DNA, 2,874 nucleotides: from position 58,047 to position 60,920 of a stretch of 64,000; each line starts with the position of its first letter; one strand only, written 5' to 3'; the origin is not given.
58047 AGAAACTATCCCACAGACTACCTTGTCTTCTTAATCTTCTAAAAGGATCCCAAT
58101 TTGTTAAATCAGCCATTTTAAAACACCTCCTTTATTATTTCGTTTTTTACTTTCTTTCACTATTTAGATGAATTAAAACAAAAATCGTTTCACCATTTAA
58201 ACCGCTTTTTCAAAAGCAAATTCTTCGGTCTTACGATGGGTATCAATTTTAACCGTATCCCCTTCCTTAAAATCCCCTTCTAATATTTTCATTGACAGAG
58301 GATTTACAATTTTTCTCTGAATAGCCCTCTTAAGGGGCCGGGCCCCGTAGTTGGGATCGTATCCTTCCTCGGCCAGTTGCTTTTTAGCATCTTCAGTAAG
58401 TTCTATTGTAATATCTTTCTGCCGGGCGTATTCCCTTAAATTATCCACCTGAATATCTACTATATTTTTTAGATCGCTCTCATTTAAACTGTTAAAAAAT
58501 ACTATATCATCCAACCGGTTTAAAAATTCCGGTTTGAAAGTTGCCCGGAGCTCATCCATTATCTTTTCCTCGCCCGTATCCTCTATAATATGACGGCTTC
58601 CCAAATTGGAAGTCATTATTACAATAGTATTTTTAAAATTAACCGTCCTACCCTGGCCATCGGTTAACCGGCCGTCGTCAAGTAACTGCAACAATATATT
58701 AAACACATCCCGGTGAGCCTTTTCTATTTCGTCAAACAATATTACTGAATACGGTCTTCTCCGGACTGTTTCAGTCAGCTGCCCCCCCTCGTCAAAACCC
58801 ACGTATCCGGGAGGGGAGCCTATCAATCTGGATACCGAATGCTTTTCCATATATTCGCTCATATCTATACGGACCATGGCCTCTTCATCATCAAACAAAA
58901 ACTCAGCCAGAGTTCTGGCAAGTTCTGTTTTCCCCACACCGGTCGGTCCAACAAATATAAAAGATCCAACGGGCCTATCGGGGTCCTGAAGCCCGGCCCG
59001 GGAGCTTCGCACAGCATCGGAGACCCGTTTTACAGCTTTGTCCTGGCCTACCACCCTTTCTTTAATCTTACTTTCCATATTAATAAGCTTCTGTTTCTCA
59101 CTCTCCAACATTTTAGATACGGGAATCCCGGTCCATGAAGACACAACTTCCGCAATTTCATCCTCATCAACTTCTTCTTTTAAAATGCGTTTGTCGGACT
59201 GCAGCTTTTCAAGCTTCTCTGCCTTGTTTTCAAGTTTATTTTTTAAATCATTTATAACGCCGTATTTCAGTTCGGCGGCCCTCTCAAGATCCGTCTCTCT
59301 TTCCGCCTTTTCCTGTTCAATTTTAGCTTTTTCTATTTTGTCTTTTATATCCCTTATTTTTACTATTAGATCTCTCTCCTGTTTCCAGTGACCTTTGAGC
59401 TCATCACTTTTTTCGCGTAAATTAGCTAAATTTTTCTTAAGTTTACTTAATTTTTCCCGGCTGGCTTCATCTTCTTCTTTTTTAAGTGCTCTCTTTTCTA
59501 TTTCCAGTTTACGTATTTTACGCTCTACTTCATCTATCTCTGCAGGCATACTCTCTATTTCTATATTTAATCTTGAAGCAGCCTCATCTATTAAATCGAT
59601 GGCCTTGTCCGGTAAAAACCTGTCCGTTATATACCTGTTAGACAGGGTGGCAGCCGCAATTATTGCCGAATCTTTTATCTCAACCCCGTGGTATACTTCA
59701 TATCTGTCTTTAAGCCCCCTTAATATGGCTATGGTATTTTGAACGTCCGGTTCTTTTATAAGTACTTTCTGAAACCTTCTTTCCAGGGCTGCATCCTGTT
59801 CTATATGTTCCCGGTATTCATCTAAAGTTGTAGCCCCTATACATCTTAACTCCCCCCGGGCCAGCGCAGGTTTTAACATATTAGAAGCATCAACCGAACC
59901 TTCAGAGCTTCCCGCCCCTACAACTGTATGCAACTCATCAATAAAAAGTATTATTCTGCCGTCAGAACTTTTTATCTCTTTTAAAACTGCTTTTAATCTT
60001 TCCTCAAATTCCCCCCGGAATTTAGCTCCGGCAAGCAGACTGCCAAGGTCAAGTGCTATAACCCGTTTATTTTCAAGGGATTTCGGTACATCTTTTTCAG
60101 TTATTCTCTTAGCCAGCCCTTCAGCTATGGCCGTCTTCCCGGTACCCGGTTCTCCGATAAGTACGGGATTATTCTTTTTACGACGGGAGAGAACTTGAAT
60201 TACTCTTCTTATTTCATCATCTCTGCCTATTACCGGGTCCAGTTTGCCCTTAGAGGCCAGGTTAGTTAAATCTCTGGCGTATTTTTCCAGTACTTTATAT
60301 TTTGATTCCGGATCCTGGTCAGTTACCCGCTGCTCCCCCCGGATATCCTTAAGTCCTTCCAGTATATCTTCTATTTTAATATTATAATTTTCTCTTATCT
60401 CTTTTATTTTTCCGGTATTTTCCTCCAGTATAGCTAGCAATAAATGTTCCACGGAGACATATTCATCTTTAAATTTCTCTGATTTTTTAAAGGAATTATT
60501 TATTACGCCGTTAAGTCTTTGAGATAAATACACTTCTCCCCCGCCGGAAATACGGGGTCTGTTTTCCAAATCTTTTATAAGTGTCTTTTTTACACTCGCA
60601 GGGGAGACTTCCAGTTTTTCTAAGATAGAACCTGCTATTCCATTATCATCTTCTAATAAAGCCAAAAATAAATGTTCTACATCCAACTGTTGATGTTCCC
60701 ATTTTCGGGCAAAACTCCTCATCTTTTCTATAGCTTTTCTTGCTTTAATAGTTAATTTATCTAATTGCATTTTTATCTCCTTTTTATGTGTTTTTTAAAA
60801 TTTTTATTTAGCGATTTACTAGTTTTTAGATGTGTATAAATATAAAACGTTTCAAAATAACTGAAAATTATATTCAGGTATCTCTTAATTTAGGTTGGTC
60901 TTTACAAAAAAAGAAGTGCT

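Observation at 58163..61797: Local ECF-sigma heat-shock regulon defined by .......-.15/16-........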

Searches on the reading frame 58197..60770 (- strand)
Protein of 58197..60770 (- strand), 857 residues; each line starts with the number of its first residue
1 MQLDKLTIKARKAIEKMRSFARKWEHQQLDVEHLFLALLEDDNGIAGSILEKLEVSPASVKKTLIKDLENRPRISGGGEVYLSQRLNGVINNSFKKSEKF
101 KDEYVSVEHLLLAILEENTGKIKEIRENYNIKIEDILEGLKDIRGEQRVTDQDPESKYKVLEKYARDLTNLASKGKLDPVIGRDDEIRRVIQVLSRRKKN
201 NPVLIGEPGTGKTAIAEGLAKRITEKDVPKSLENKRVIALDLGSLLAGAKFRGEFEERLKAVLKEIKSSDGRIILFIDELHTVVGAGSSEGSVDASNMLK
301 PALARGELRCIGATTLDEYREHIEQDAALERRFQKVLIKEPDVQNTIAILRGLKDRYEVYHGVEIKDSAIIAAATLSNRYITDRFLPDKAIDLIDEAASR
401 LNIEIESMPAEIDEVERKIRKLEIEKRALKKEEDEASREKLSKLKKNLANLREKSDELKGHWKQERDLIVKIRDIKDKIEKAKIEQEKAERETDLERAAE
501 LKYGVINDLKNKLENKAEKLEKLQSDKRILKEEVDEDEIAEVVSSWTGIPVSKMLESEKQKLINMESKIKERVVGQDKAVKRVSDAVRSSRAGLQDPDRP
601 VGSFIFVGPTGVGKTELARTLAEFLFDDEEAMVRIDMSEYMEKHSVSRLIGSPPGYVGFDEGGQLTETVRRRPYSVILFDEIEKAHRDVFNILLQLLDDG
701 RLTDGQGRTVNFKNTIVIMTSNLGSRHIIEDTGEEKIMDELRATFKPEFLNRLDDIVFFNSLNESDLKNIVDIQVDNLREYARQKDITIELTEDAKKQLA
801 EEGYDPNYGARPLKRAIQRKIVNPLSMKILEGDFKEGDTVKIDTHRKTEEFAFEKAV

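Call 4: search_protein_families(library=pfam, proteins=[window:58197-60770:-])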
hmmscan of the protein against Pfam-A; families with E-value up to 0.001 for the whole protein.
window:58197-60770:- (857 aa): 29 families (the best 25 are shown)
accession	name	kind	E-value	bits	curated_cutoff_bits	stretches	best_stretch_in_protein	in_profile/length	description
PF07724.20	AAA_2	-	1.7e-72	243.3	27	1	599-756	1-166/166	AAA domain (Cdc48 subfamily)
PF17871.7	AAA_lid_9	-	1.5e-35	121.7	22.8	1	343-444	2-103/104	AAA lid domain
PF10431.15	ClpB_D2-small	-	2.6e-29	101.5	21.9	1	762-842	1-81/81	C-terminal, D2-small domain, of ClpB protein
PF02861.25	Clp_N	-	9.2e-27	93.4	20.7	2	19-64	3-48/53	Clp amino terminal domain, pathogenicity island component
PF00004.35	AAA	-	3.2e-25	89.5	21.2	2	203-336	2-126/131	ATPase family associated with various cellular activities (AAA)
PF07728.20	AAA_5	-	3.6e-20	72.8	22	1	604-725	2-125/139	AAA domain (dynein-related subfamily)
PF13191.12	AAA_16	-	2.8e-14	54.4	32.6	1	180-228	2-57/167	AAA ATPase domain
PF13401.12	AAA_22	-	1.7e-12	48.2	27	1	602-699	6-110/130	AAA domain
PF00158.32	Sigma54_activat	-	1.9e-09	37.9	20.2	1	604-721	25-142/168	Sigma-54 interaction domain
PF20720.3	nSTAND3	-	4.1e-08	33.5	27.2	0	188-227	8-45/155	Novel STAND NTPase 3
PF12775.13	AAA_7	-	2.4e-07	30.9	25.8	0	604-652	36-84/181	P-loop containing dynein motor region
PF05621.17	TniB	-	1.1e-06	28.7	22.4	1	186-338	22-184/189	Bacterial TniB protein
PF13173.12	AAA_14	-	1.2e-06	29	27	0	605-700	6-88/129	AAA domain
PF01078.27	Mg_chelatase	-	1.5e-06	28.2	20.3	0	199-240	22-63/207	Magnesium chelatase, subunit ChlI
PF01695.23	IstB_IS21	-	3.3e-06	27.2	24.1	0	197-264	90-153/238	IstB-like ATP binding protein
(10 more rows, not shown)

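Call 5: search_protein_families(library=ncbifam, proteins=[window:58197-60770:-], max_evalue=0.01)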
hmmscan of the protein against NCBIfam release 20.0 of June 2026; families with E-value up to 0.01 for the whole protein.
window:58197-60770:- (857 aa): 37 families (the best 25 are shown)
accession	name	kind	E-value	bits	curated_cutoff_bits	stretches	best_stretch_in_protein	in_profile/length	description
TIGR03346.1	chaperone_ClpB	equivalog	0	1310.2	1232.1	1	6-848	1-849/853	ATP-dependent chaperone ClpB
NF008118.0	PRK10865.1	equivalog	0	1050.2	1417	1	1-845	1-849/857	ATP-dependent chaperone ClpB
TIGR03345.1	VI_ClpV1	equivalog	1.3e-255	850.8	884.95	1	8-835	3-841/852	type VI secretion system ATPase TssH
TIGR02639.1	ClpA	equivalog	3.7e-241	802.4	993.15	2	9-449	4-456/734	ATP-dependent Clp protease ATP-binding subunit ClpA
NF033607.0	disagg_AAA_ClpG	exception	2.7e-231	770.2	1900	2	472-842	497-874/932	AAA family protein disaggregase ClpG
NF033606.1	heat_AAA_ClpK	exception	2.8e-226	753.6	1900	2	20-466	126-569/949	heat shock survival AAA family ATPase ClpK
NF008263.0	PRK11034.1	equivalog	2.5e-186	620.9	1350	2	531-854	418-745/758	ATP-dependent Clp protease ATP-binding subunit ClpA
NF003745.1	PRK05342.1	equivalog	1.2e-14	54.1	359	2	556-625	56-133/418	ATP-dependent Clp protease ATP-binding subunit ClpX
NF009881.0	PRK13341.1-2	equivalog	3.7e-09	35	651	1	178-366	34-194/736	AAA family ATPase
TIGR00382.1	clpX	equivalog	4.9e-09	35.7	370.75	1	564-625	71-141/414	ATP-dependent protease ATP-binding subunit ClpX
TIGR03922.1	T7SS_EccA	equivalog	6e-09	35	466.65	1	198-334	311-443/557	type VII secretion AAA-ATPase EccA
TIGR00764.1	lon_rel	equivalog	1.9e-08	33.4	516.6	1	177-227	17-65/608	ATP-dependent protease LonB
NF009067.0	PRK12402.1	equivalog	2.7e-08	33.1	317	1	568-643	12-80/340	replication factor C small subunit 2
NF001679.0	PRK00440.1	equivalog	9.7e-08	31.4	303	0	176-224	16-64/322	replication factor C small subunit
TIGR02928.1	TIGR02928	subfamily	2e-07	30.2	181.3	1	175-226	12-67/366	orc1/cdc6 family replication initiation protein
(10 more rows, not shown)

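Call 76: find_homologous_proteins(query=window:58197-60770:-, max_evalue=1e-100)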
Query window:58197-60770:- (857 aa): 8000 proteins with E <= 1e-100 among 8000 candidates; the best 120 are listed.
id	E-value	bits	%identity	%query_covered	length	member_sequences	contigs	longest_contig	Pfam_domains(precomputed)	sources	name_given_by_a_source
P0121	0.0e+0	1828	100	100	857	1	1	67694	PF02861.26,PF00004.36,PF13401.13,PF23569.2,PF17871.8,PF05496.19,PF07728.21,PF13191.13,PF06414.19,PF01695.24,PF00158.33,PF07724.21,PF12775.14,PF13521.13,PF05621.18,PF01078.28,PF10431.16,PF20720.4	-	-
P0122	0.0e+0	1608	87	100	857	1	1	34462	PF13173.13,PF02861.26,PF00004.36,PF13401.13,PF23569.2,PF17871.8,PF01637.25,PF07728.21,PF13191.13,PF01695.24,PF00158.33,PF07724.21,PF12775.14,PF13521.13,PF05621.18,PF01078.28,PF10431.16,PF20720.4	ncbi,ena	-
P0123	0.0e+0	1287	69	99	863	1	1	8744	PF02861.26,PF20030.6,PF00004.36,PF13401.13,PF23569.2,PF17871.8,PF13238.13,PF01637.25,PF07728.21,PF13191.13,PF00158.33,PF07724.21,PF12775.14,PF05621.18,PF01078.28,PF10431.16,PF20720.4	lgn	-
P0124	0.0e+0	1266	68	100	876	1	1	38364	PF02861.26,PF00004.36,PF13401.13,PF23569.2,PF17871.8,PF07728.21,PF13191.13,PF00158.33,PF07724.21,PF12775.14,PF02367.24,PF05621.18,PF10431.16,PF20720.4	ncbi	ncbi:MAG: ATP-dependent chaperone ClpB [Elusimicrobiota bacterium]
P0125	0.0e+0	1262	68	99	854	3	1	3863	PF13173.13,PF02861.26,PF00004.36,PF13401.13,PF23569.2,PF17871.8,PF13238.13,PF01637.25,PF07728.21,PF13191.13,PF00158.33,PF07724.21,PF12775.14,PF10431.16,PF20720.4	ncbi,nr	ncbi:MAG: ATP-dependent chaperone ClpB, partial [Elusimicrobia bacterium]|nr:ATP-dependent chaperone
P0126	0.0e+0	1262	68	99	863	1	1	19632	PF02861.26,PF20030.6,PF00004.36,PF13401.13,PF23569.2,PF17871.8,PF07728.21,PF13191.13,PF00158.33,PF07724.21,PF12775.14,PF13521.13,PF05621.18,PF10431.16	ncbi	ncbi:ATP-dependent chaperone ClpB [Elusimicrobiota bacterium]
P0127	0.0e+0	1257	68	98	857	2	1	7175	PF13173.13,PF02861.26,PF00004.36,PF13401.13,PF23569.2,PF17871.8,PF13238.13,PF01637.25,PF07728.21,PF13191.13,PF01695.24,PF00158.33,PF07724.21,PF05729.19,PF13521.13,PF05621.18,PF01078.28,PF10431.16,PF20720.4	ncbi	-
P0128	0.0e+0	1256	67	100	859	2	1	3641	PF13173.13,PF02861.26,PF00004.36,PF13401.13,PF23569.2,PF17871.8,PF13238.13,PF07728.21,PF13191.13,PF01695.24,PF00158.33,PF07724.21,PF05621.18,PF10431.16,PF20720.4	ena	-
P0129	0.0e+0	1250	67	100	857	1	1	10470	PF02861.26,PF00004.36,PF13401.13,PF23569.2,PF17871.8,PF13238.13,PF05496.19,PF07728.21,PF13191.13,PF01695.24,PF00158.33,PF07724.21,PF05621.18,PF01078.28,PF10431.16,PF20720.4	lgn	-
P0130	0.0e+0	1250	67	100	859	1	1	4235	PF02861.26,PF00004.36,PF13401.13,PF23569.2,PF17871.8,PF13238.13,PF01637.25,PF07728.21,PF13191.13,PF00158.33,PF07724.21,PF12775.14,PF05621.18,PF10431.16,PF13481.13,PF20720.4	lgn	-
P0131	0.0e+0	1248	68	99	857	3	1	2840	PF13173.13,PF02861.26,PF00004.36,PF13401.13,PF23569.2,PF17871.8,PF13238.13,PF05496.19,PF01637.25,PF07728.21,PF13191.13,PF00158.33,PF07724.21,PF12775.14,PF05621.18,PF01078.28,PF10431.16,PF20720.4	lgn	-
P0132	0.0e+0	1246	67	100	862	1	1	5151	PF02861.26,PF00004.36,PF13401.13,PF23569.2,PF17871.8,PF13238.13,PF05496.19,PF01637.25,PF07728.21,PF13191.13,PF01695.24,PF00158.33,PF07724.21,PF12775.14,PF05621.18,PF01078.28,PF10431.16,PF13481.13,PF20720.4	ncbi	ncbi:MAG: ATP-dependent chaperone ClpB [bacterium]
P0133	0.0e+0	1235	67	98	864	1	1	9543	PF13173.13,PF02861.26,PF00004.36,PF13401.13,PF23569.2,PF17871.8,PF13238.13,PF07728.21,PF13191.13,PF01695.24,PF00158.33,PF07724.21,PF05729.19,PF05621.18,PF01078.28,PF10431.16,PF20720.4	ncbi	ncbi:MAG: ATP-dependent chaperone ClpB [Elusimicrobiota bacterium]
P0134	0.0e+0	1233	67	100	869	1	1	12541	PF02861.26,PF20030.6,PF00004.36,PF13401.13,PF23569.2,PF17871.8,PF13238.13,PF07728.21,PF13191.13,PF00158.33,PF07724.21,PF12775.14,PF05621.18,PF10431.16,PF20720.4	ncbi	-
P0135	0.0e+0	1229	67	100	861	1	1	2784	PF02861.26,PF00004.36,PF13401.13,PF23569.2,PF17871.8,PF13238.13,PF01637.25,PF07728.21,PF13191.13,PF01695.24,PF00158.33,PF07724.21,PF12775.14,PF05621.18,PF01078.28,PF10431.16,PF20720.4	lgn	-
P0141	0.0e+0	1218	65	100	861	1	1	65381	PF02861.26,PF00004.36,PF13401.13,PF23569.2,PF17871.8,PF07728.21,PF13191.13,PF00158.33,PF07724.21,PF12775.14,PF05621.18,PF01078.28,PF10431.16,PF20720.4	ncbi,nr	ncbi:MAG: ATP-dependent chaperone ClpB [Elusimicrobia bacterium]|nr:ATP-dependent chaperone ClpB [El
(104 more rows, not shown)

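Call 77: find_encoding_contigs(protein=P0124, flank=10000, max_places=1)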
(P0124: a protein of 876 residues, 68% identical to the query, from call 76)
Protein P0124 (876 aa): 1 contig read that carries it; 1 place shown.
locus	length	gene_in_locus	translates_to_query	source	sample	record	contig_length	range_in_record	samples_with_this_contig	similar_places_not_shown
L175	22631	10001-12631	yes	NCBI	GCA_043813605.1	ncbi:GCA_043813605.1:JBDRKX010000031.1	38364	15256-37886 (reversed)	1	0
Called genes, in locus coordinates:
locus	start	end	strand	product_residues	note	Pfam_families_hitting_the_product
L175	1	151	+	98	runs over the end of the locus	PF00741:Gas_vesicle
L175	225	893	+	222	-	-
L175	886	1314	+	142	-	PF00072:Response_reg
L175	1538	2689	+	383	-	PF00072:Response_reg, PF00512:HisKA, PF02518:HATPase_c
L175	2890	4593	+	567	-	PF08308:PEGA, PF13620:CarboxypepD_reg (faint), PF08308:PEGA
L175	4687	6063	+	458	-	PF00515:TPR_1 (faint), PF07719:TPR_2 (faint), PF13432:TPR_16 (weak)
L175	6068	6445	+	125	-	PF00072:Response_reg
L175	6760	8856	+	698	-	PF07715:Plug, PF00593:TonB_dep_Rec_b-barrel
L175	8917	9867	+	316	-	PF04392:ABC_sub_bind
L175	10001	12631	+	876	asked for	PF02861:Clp_N, PF23569:NBD_SMAX1, PF00004:AAA, PF17871:AAA_lid_9, PF07724:AAA_2, PF07728:AAA_5, PF00004:AAA, PF10431:ClpB_D2-small, +7 more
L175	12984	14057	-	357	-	PF03193:RsgA_GTPase, PF01926:MMR_HSR1 (weak)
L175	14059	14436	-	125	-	PF00072:Response_reg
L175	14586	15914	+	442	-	PF02310:B12-binding, PF04055:Radical_SAM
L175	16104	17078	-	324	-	PF03783:CsgG, PF17680:FlgO, PF11684:DUF3280 (weak)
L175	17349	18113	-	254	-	PF00977:His_biosynth, PF02581:TMP-TENI (faint), PF03060:NMO (faint)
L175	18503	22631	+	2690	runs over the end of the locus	PF06165:GH94_b-supersand, PF17167:Glyco_hydro_94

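Call 78: find_encoding_contigs(protein=P0126, flank=10000, max_places=1)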
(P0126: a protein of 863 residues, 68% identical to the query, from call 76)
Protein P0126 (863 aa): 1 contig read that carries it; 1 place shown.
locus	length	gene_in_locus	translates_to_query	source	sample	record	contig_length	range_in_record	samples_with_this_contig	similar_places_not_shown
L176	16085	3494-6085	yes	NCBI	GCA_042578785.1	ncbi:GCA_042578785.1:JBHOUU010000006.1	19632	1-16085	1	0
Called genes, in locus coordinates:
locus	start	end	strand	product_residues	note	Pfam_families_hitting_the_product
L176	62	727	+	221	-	PF03888:MucB_RseB (weak)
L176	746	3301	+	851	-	PF02310:B12-binding (faint), PF04055:Radical_SAM, PF03062:MBOAT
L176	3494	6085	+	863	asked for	PF02861:Clp_N, PF23569:NBD_SMAX1, PF00004:AAA, PF17871:AAA_lid_9, PF00004:AAA, PF07724:AAA_2, PF07728:AAA_5, PF10431:ClpB_D2-small, +7 more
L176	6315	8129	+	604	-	PF20154:LNT_N, PF00795:CN_hydrolase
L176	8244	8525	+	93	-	PF01541:GIY-YIG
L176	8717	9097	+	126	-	PF25056:DUF7793, PF11964:SpoIIAA-like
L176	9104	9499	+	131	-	PF25056:DUF7793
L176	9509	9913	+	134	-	PF25056:DUF7793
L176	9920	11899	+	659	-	PF00672:HAMP (faint), PF00989:PAS, PF13188:PAS_8, PF13426:PAS_9, PF08447:PAS_3 (weak), PF02518:HATPase_c, PF00072:Response_reg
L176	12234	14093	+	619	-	PF00324:AA_permease, PF03845:Spore_permease (weak), PF13520:AA_permease_2, PF00359:PTS_EIIA_2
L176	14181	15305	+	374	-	PF00583:Acetyltransf_1 (faint)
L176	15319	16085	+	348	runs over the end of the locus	PF08545:ACP_syn_III, PF08541:ACP_syn_III_C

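Call 79: find_encoding_contigs(protein=P0141, flank=10000, max_places=1)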
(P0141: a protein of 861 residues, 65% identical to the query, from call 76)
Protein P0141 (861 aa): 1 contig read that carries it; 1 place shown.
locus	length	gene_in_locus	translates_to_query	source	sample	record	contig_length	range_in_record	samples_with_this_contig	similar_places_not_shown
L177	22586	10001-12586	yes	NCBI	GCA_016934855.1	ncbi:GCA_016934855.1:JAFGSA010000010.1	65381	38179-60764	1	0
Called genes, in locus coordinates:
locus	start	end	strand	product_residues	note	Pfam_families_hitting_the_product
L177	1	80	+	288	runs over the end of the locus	PF00892:EamA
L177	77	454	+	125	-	PF03692:CxxCxxCC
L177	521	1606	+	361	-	PF01571:GCV_T, PF08669:GCV_T_C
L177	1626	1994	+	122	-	PF01597:GCV_H, PF00364:Biotin_lipoyl (weak)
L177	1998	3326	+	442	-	PF02347:GDC-P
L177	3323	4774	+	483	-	PF02347:GDC-P, PF00266:Aminotran_5, PF21478:GcvP2_C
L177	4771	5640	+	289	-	PF04055:Radical_SAM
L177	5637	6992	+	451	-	PF01262:AlaDh_PNT_C (faint), PF01266:DAO (faint), PF03486:HI0933_like (faint), PF07992:Pyr_redox_2, PF12831:FAD_oxidored (faint), PF13738:Pyr_redox_3, PF00070:Pyr_redox, PF02852:Pyr_redox_dim, +1 more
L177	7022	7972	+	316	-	PF00682:HMGL-like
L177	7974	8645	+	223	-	PF01081:Aldolase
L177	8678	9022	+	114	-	PF00076:RRM_1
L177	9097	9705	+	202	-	PF07638:Sigma70_ECF, PF12645:HTH_16, PF04542:Sigma70_r2, PF08281:Sigma70_r4_2, PF04545:Sigma70_r4 (weak)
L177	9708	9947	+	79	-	-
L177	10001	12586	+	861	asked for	PF02861:Clp_N, PF23569:NBD_SMAX1, PF00004:AAA, PF17871:AAA_lid_9, PF00004:AAA, PF07724:AAA_2, PF07728:AAA_5, PF10431:ClpB_D2-small, +7 more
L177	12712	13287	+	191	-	PF00210:Ferritin, PF02915:Rubrerythrin, PF21349:RUBY_RBDX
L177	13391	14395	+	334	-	PF07885:Ion_trans_2, PF02254:TrkA_N, PF02080:TrkA_C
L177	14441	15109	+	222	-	-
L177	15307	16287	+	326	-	PF20030:bpMoxR, PF00004:AAA (weak), PF07726:AAA_3, PF07728:AAA_5, PF17863:AAA_lid_2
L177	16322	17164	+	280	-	PF01882:DUF58, PF13519:VWA_2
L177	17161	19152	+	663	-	PF07584:BatA, PF13519:VWA_2 (weak)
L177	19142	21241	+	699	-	PF11028:TMEM260_N, PF13424:TPR_12 (weak), PF14559:TPR_19 (weak), PF00515:TPR_1, PF07719:TPR_2 (weak), PF13181:TPR_8 (weak), PF13414:TPR_11 (weak), PF13424:TPR_12 (weak), +12 more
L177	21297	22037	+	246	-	PF13709:DUF4159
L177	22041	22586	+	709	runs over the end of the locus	PF07090:GATase1_like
